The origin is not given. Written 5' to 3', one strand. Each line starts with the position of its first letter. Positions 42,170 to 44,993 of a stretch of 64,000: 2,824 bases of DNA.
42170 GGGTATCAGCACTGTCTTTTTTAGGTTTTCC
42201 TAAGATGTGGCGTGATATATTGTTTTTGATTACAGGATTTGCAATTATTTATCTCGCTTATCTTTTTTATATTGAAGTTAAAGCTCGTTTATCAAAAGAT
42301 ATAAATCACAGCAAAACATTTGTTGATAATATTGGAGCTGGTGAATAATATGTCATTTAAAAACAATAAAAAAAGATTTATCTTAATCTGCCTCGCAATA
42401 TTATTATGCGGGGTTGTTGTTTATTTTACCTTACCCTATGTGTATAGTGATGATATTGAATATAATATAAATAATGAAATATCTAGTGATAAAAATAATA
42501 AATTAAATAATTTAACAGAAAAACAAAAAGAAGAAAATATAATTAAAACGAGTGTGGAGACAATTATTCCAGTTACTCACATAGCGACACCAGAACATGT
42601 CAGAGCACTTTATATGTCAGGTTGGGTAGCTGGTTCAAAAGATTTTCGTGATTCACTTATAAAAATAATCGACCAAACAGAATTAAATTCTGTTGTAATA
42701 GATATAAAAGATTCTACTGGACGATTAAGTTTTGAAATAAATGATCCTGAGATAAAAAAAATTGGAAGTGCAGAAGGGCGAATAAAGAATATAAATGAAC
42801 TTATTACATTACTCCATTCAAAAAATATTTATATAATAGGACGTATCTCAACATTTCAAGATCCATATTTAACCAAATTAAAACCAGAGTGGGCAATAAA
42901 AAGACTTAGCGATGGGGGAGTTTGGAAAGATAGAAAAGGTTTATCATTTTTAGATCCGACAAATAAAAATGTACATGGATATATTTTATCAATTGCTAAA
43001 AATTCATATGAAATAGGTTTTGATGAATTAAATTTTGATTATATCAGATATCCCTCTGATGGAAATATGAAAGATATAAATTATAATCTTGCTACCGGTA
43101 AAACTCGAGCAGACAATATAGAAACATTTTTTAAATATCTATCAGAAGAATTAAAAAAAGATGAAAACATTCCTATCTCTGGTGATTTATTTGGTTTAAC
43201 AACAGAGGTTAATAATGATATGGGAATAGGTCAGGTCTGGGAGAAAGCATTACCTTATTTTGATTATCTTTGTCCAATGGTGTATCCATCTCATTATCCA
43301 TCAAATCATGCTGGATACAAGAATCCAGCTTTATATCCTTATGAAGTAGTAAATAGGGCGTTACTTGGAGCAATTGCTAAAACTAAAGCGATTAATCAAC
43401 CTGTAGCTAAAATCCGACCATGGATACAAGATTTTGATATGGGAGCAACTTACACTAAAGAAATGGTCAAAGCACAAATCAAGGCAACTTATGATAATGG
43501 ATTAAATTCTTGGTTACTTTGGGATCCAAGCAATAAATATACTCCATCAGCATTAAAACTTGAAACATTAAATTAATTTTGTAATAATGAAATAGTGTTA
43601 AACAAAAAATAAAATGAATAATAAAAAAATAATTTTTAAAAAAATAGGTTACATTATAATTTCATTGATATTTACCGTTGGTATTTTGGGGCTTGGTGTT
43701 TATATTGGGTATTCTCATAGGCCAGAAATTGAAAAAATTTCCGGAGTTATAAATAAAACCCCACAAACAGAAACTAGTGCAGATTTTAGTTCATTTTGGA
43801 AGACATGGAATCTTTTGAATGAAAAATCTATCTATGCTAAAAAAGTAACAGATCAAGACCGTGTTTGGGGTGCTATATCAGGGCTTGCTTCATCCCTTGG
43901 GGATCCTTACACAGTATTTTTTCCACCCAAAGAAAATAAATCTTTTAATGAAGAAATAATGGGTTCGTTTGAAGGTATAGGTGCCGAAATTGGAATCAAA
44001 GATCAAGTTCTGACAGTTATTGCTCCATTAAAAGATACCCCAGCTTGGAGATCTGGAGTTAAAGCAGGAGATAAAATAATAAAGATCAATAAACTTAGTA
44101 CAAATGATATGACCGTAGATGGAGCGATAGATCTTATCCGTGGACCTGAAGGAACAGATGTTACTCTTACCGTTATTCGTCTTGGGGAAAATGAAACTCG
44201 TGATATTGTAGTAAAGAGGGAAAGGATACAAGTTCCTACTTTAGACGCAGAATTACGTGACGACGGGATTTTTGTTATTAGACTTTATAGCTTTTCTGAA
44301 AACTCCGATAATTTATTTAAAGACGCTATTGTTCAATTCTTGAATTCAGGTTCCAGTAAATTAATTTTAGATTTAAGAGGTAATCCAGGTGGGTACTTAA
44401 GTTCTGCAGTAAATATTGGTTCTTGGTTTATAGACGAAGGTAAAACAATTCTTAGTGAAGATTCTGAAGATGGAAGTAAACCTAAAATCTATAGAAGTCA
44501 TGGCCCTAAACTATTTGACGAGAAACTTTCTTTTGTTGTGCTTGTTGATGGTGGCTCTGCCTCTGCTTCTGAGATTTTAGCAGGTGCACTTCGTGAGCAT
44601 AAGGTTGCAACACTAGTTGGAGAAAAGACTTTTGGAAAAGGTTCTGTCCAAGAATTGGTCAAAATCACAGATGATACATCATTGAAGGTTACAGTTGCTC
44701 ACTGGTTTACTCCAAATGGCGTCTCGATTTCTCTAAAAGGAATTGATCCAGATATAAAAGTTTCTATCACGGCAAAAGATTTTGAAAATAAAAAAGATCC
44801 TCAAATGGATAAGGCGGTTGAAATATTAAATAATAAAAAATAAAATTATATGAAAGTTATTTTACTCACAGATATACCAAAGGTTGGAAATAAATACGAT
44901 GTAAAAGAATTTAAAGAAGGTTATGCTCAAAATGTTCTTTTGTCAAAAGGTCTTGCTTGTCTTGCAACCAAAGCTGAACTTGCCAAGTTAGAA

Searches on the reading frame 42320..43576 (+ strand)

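Call 51: search_protein_families(library=pfam, proteins=[window:42320-43576:+], max_evalue=0.00001)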
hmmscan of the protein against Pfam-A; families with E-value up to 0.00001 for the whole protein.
window:42320-43576:+ (418 aa): 1 family
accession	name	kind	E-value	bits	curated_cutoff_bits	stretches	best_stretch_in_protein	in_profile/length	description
PF13200.12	DUF4015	-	3e-100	335.8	27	1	96-407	1-313/313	Putative glycosyl hydrolase domain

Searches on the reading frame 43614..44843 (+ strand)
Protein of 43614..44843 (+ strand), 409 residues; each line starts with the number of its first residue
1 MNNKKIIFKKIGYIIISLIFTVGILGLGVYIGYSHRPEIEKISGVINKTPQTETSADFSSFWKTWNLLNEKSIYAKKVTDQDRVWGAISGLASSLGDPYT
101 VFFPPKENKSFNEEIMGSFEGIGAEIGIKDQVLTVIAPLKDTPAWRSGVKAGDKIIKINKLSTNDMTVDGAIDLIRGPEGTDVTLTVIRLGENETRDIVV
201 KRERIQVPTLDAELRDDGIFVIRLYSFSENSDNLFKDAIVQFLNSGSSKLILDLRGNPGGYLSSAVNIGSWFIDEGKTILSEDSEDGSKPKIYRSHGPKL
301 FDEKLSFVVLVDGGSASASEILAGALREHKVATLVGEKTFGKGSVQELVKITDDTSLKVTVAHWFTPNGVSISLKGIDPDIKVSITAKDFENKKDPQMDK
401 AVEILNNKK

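Call 51: search_protein_families(library=pfam, proteins=[window:43614-44843:+], max_evalue=0.00001)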
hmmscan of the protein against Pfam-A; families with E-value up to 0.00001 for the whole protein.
window:43614-44843:+ (409 aa): 5 families
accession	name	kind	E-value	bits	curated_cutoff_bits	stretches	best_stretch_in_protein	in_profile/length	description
PF03572.23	Peptidase_S41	-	4.2e-49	166.7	24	1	221-383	4-165/165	Peptidase family S41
PF17820.7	PDZ_6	-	6.3e-12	45.5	27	1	137-189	4-54/54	PDZ domain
PF00595.29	PDZ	-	7.1e-09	36.4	23.2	1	121-187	11-80/81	PDZ domain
PF13180.12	PDZ_2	-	9.7e-07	29.4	27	1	122-198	3-78/80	PDZ domain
PF22694.1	CtpB_N-like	-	1.2e-06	29.3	27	1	28-102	7-80/85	Activating protease CtpB N-terminal domain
